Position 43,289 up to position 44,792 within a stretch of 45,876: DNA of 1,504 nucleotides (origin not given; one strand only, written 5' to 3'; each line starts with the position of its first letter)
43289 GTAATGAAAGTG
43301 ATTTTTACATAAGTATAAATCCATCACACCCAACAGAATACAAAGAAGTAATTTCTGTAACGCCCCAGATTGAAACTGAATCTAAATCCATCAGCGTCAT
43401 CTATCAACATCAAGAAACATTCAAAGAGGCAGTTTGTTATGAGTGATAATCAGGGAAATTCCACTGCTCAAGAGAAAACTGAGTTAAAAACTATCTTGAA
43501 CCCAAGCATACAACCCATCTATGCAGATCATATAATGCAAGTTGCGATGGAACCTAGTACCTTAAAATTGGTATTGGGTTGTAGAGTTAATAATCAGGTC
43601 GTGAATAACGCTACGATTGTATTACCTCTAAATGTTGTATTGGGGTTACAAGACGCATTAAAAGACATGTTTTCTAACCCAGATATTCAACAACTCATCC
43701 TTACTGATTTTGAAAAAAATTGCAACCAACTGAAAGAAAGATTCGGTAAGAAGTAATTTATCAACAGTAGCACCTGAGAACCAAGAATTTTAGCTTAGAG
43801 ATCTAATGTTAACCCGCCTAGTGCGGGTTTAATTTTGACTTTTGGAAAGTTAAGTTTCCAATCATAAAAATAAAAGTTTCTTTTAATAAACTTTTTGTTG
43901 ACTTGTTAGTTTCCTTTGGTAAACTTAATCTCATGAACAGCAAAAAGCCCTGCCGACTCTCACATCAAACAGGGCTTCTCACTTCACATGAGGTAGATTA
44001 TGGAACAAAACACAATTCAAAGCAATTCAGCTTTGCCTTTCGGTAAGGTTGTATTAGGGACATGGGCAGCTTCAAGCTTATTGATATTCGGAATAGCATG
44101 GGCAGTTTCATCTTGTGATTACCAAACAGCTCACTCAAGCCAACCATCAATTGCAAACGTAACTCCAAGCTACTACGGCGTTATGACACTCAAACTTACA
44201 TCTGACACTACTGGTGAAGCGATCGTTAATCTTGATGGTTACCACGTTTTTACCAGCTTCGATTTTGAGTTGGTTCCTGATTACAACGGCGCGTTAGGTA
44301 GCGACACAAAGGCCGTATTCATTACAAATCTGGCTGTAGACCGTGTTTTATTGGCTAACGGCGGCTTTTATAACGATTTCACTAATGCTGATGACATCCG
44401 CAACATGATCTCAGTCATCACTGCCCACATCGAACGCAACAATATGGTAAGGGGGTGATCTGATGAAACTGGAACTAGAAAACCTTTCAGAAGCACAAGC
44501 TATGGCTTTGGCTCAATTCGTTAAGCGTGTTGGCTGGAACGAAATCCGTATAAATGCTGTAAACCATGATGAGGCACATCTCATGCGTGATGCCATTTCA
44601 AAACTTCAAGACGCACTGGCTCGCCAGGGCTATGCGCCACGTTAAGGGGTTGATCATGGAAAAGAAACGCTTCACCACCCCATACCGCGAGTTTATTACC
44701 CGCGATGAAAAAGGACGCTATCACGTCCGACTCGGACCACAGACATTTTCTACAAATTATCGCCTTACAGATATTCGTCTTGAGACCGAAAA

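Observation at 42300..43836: Coupled three-gene operon (HigB/Gp49-like, extended XRE, small SecB/DUF3467-like) in the rexAB position downstream of cI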

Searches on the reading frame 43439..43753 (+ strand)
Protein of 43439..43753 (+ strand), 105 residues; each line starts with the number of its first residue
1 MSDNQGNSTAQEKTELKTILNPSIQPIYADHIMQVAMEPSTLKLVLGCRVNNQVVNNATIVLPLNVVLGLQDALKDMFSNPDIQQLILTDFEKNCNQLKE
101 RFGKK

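Call 3: search_protein_families(library=pfam, proteins=[window:43439-43753:+], max_evalue=1)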
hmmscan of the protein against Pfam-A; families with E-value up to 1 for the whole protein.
window:43439-43753:+ (105 aa): 0 families

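Call 4: search_protein_families(library=phrogs, proteins=[window:43439-43753:+], max_evalue=1)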
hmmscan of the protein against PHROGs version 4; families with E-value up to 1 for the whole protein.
window:43439-43753:+ (105 aa): 0 families

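Call 5: search_protein_families(library=padloc, proteins=[window:43439-43753:+], max_evalue=1)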
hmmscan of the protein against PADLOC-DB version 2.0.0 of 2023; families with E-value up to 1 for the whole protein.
window:43439-43753:+ (105 aa): 0 families

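Call 6: search_protein_families(library=ncbifam, proteins=[window:43439-43753:+], max_evalue=1)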
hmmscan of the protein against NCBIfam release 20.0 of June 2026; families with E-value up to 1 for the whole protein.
window:43439-43753:+ (105 aa): 0 families

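Call 10: find_homologous_proteins(query=window:43439-43753:+)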
Query window:43439-43753:+ (105 aa): 6 proteins with E <= 0.001 among 7 candidates.
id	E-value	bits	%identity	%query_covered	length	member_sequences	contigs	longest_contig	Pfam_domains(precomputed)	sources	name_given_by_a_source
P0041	3.8e-61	221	99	100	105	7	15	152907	-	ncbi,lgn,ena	-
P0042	4.9e-34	134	69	90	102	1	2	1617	-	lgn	-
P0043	6.4e-33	131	67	88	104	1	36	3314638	-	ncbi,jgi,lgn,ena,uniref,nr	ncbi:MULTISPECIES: hypothetical protein [unclassified Acinetobacter]|uniref:hypothetical protein n=1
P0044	8.2e-33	130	67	88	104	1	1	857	-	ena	-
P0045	1.3e-31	126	65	90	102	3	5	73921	-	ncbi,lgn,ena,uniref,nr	ncbi:hypothetical protein [Acinetobacter piscicola]|uniref:hypothetical protein n=1 Tax=Acinetobacte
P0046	3.6e-31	125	64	90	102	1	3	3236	-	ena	-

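Call 26: search_protein_representatives(alignment_id=A2)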
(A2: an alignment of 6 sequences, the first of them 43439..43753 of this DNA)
Query: 6 sequences, 104 profile positions. Proteins with E-value up to 0.001 (for the whole library): 13; up to 1e-10: 4; up to 1e-30: 1. The best 13 are listed.
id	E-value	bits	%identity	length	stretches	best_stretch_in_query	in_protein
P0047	8.5e-33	128.6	-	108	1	5-103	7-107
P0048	1.8e-27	111.5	-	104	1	5-102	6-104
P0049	3.2e-19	85.0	-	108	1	1-102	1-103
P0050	4.8e-17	78.0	-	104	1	3-103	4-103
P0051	1.9e-09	53.6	-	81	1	10-75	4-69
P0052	7.7e-07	45.2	-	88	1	1-87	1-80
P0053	8.3e-07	45.1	-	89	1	1-75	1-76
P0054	4.1e-05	39.7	-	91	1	9-75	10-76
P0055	1.0e-04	38.4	-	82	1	11-75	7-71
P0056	1.2e-04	38.1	-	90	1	12-84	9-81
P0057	1.8e-04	37.6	-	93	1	9-74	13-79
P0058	3.6e-04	36.6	-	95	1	13-96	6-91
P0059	5.8e-04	36.0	-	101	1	18-97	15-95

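Call 30: search_protein_families(library=pfam, alignment_id=A3, max_evalue=10)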
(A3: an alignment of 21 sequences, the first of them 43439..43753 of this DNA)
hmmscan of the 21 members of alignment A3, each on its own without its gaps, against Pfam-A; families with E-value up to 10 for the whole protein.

A. member 1, window:43439-43753:+ (105 aa): 0 families

B. families by the number of members that match (of 21 scanned): 13 families
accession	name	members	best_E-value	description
PF23680.1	YecU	1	0.0058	YecU-like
PF05934.16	MCLC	1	0.021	Mid-1-related chloride channel (MCLC)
PF00158.32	Sigma54_activat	1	0.037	Sigma-54 interaction domain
PF16957.11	Mal_decarbox_Al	1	0.039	Malonate decarboxylase, alpha subunit, transporter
PF22240.1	ISP_coupler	1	0.044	Type ISP restriction-modification enzyme, coupler domain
PF08324.17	PUL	1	0.069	PUL domain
PF06440.16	DNA_pol3_theta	1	0.082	DNA polymerase III, theta subunit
PF15950.10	DUF4758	1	0.1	Putative sperm flagellar membrane protein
PF06426.19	SATase_N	1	0.11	Serine acetyltransferase, N-terminal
PF00070.33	Pyr_redox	1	0.11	Pyridine nucleotide-disulphide oxidoreductase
PF21478.3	GcvP2_C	1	0.16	Glycine dehydrogenase, C-terminal domain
PF15403.11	HiaBD2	1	0.17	HiaBD2_N domain of Trimeric autotransporter adhesin (GIN)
PF07854.18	DUF1646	1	0.18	Protein of unknown function (DUF1646)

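Call 35: search_solved_structures(query=A3, max_evalue=10)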
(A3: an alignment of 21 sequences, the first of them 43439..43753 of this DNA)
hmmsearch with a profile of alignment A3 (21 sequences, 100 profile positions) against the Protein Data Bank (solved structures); distinct sequences matched with E-value up to 10: 6.
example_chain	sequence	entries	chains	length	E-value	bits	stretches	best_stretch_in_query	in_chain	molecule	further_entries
1sb2_A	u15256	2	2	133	0.17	14.9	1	8-53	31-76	Rhodocetin alpha subunit | Rhodocetin subunit alpha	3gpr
3h4s_A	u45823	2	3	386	1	12.5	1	6-75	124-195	Kinesin-like calmodulin-binding protein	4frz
8cht_A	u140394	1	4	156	1.2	12.2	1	55-79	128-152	Transcriptional activator protein Pur-alpha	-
8chv_A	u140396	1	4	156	1.2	12.2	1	55-79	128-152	Transcriptional activator protein Pur-alpha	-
8chu_A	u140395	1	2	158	1.2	12.2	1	55-79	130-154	Transcriptional activator protein Pur-alpha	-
3mlg_A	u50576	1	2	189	8.7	9.5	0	64-92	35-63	2X chimera of Helicobacter pylori protein HP0242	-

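Call 41: predict_structure(alignment_id=A4)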
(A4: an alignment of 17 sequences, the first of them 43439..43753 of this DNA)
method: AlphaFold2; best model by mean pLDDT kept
length: 105 residues; sequences in the alignment: 17
mean_pLDDT: 83.5   pTM: 0.52
mean pLDDT of the five models: 83.5, 81.3, 77.9, 77.2, 76.0
residues with pLDDT >= 90: 59; 70-90: 28; 50-70: 5; < 50: 13
segments of 3 or more residues with pLDDT < 50: 1-13
pLDDT, mean of each block of 10 residues (from residue 1): 46 62 89 93 94 92 92 89 90 91 76
secondary structure, 60 per line:
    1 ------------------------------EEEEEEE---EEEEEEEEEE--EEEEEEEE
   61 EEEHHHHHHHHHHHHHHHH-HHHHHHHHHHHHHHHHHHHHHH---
elements in order: E31-37 E41-50 E53-63 H64-79 H81-102

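Call 45: fold_search(model_id=the predicted structure, library=pdb)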
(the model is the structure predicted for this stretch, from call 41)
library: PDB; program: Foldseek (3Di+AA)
matches with E <= 10: 724; with E <= 0.001: 0
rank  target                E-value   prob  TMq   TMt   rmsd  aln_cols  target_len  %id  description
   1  2ya3_B                1.2e-01  0.85  0.25  0.36  10.1        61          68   16  STRUCTURE OF THE REGULATORY FRAGMENT OF MAMMALIAN AMPK IN COMPLEX WITH COUMARIN ADP (released 2011-03-16)
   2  4eag_B                2.4e-01  0.80  0.25  0.41   8.3        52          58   13  Co-crystal structure of an chimeric AMPK core with ATP (released 2012-06-06)
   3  2y8q_B                2.4e-01  0.77  0.25  0.34   9.7        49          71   20  Structure of the regulatory fragment of mammalian AMPK in complex with one ADP (released 2011-03-16)
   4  4ckn_A                2.7e-01  0.75  0.30  0.20   8.6        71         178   17  Structure of an N-terminal fragment of Leishmania SAS-6 containing parts of its coiled coil domain, F257E mutant (released 2014-03-05)
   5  2v8q_B                2.8e-01  0.54  0.23  0.31  10.1        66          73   17  Crystal structure of the regulatory fragment of mammalian AMPK in complexes with AMP (released 2007-09-25)
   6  4ckn_B                3.2e-01  0.57  0.26  0.17   8.6        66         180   18  Structure of an N-terminal fragment of Leishmania SAS-6 containing parts of its coiled coil domain, F257E mutant (released 2014-03-05)
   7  4ckn_D                3.9e-01  0.72  0.32  0.22   7.5        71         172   17  Structure of an N-terminal fragment of Leishmania SAS-6 containing parts of its coiled coil domain, F257E mutant (released 2014-03-05)
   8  4ckp_D                4.4e-01  0.57  0.23  0.14  11.9        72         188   10  Structure of an N-terminal fragment of Leishmania SAS-6 that contains part of its coiled coil domain (released 2014-03-05)
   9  4ckp_E                4.4e-01  0.41  0.25  0.17   9.0        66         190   18  Structure of an N-terminal fragment of Leishmania SAS-6 that contains part of its coiled coil domain (released 2014-03-05)
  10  5ufu_B                4.7e-01  0.60  0.25  0.17  10.3        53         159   21  Structure of AMPK bound to activator (released 2017-05-17)
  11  2y8l_B                4.7e-01  0.57  0.25  0.35   9.7        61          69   16  Structure of the regulatory fragment of mammalian aMPK in complex with two ADP (released 2011-03-16)
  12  4ckn_C                4.7e-01  0.47  0.27  0.18   8.6        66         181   18  Structure of an N-terminal fragment of Leishmania SAS-6 containing parts of its coiled coil domain, F257E mutant (released 2014-03-05)
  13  3te5_B                5.0e-01  0.63  0.25  0.25   9.7        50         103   16  structure of the regulatory fragment of sacchromyces cerevisiae ampk in complex with NADH (released 2011-11-09)
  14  4ckp_F                5.0e-01  0.38  0.25  0.17   8.9        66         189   18  Structure of an N-terminal fragment of Leishmania SAS-6 that contains part of its coiled coil domain (released 2014-03-05)
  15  5iso_D                5.3e-01  0.69  0.25  0.16   7.6        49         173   14  STRUCTURE OF FULL LENGTH HUMAN AMPK (NON-PHOSPHORYLATED AT T-LOOP) IN COMPLEX WITH A SMALL MOLECULE ACTIVATOR, A BENZI (released 2017-03-29)
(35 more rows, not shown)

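Call 49: fold_search(model_id=the predicted structure, library=viral)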
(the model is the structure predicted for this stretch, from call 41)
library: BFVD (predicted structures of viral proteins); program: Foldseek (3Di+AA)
matches with E <= 10: 1082; with E <= 0.001: 0
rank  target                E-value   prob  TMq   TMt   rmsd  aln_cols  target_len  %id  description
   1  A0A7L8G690            1.2e-02  1.00  0.36  0.27  12.1        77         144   17  (no name in the UniProt tables at hand)
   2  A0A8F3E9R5            2.7e-02  1.00  0.44  0.44   6.6        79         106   10  (no name in the UniProt tables at hand)
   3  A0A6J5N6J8            2.8e-02  1.00  0.30  0.49   4.3        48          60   21  Uncharacterized protein [uncultured Caudovirales phage]
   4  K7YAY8                5.0e-02  0.99  0.39  0.19  12.5        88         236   11  (no name in the UniProt tables at hand)
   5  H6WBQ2                5.6e-02  0.99  0.42  0.55   7.0        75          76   16  Uncharacterized protein [Rhodobacter phage RcapNL]
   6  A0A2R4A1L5            6.0e-02  0.97  0.36  0.36  20.6        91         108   12  (no name in the UniProt tables at hand)
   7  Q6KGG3                6.0e-02  0.97  0.27  0.41   6.6        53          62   24  Uncharacterized protein [Salmonella phage Felix O1 (isolate Felix O1-VT1)]
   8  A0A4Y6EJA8            6.8e-02  1.00  0.36  0.43   3.3        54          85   17  Uncharacterized protein [Vibrio phage Pontus]
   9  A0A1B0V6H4            8.2e-02  0.95  0.30  0.21   8.0        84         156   19  (no name in the UniProt tables at hand)
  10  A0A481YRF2            8.2e-02  0.84  0.30  0.27  17.2        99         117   11  Uncharacterized protein [Pithovirus LCDPAC02]
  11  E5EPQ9                1.3e-01  0.96  0.34  0.24  11.8        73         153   19  Uncharacterized protein [Acinetobacter phage Acj9]
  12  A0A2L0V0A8            1.5e-01  0.89  0.30  0.25  11.0        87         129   14  Uncharacterized protein [Agrobacterium phage Atu_ph07]
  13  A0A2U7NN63            1.7e-01  0.91  0.31  0.36   8.9        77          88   12  Uncharacterized protein [Pseudomonas phage PspYZU08]
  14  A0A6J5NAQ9            2.1e-01  0.84  0.26  0.32   6.6        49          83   16  Uncharacterized protein [uncultured Caudovirales phage]
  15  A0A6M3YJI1            2.1e-01  0.77  0.27  0.34   8.2        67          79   12  (no name in the UniProt tables at hand)
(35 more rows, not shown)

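Call 82: find_encoding_contigs(protein=P0059, flank=3000, max_places=2)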
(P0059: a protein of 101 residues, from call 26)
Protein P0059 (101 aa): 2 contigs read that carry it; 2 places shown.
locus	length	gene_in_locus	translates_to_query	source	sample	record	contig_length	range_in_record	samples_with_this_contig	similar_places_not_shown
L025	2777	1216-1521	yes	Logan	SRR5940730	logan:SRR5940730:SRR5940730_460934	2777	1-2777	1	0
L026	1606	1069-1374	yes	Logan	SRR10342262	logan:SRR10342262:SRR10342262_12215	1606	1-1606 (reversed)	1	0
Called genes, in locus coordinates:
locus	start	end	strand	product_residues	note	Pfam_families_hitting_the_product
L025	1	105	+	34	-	?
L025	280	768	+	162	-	-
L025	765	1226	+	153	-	-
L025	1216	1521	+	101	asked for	-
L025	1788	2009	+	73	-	-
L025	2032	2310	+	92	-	-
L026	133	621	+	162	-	-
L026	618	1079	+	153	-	-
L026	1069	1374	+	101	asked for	-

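Call 83: find_encoding_contigs(protein=P0058, flank=3000, max_places=2)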
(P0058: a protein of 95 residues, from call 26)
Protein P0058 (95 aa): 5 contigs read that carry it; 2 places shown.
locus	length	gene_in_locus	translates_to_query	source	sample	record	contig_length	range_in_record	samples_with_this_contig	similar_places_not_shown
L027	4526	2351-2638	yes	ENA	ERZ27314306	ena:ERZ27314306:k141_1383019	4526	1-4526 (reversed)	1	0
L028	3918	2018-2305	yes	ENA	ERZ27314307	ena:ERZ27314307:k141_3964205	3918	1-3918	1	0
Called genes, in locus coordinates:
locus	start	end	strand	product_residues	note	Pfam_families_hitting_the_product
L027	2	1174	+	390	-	?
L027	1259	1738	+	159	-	-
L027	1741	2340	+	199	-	PF01381:HTH_3 (weak)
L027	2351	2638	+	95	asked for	-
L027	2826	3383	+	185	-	PF07152:YaeQ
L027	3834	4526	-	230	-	?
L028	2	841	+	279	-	?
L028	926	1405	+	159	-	-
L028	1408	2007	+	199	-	PF01381:HTH_3 (weak)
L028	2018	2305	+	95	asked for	-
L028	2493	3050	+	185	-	PF07152:YaeQ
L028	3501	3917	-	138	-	?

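Call 84: find_encoding_contigs(protein=P0054, flank=3000, max_places=2)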
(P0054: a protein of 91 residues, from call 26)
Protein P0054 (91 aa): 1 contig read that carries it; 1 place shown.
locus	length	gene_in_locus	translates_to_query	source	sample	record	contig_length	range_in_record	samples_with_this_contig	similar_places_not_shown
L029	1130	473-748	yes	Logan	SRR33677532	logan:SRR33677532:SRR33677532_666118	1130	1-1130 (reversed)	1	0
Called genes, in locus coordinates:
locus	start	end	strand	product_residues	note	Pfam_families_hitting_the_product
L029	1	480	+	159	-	?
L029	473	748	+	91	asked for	-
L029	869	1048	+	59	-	-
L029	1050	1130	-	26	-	?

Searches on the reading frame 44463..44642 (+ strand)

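Call 81: search_protein_families(library=pfam, proteins=[window:44463-44642:+], max_evalue=0.01)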
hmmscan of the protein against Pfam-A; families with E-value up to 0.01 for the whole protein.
window:44463-44642:+ (60 aa): 1 family
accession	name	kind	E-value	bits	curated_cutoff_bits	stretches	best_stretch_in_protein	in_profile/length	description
PF24806.1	DUF7706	-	1.9e-27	95.5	27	1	7-60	10-63/63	Family of unknown function (DUF7706)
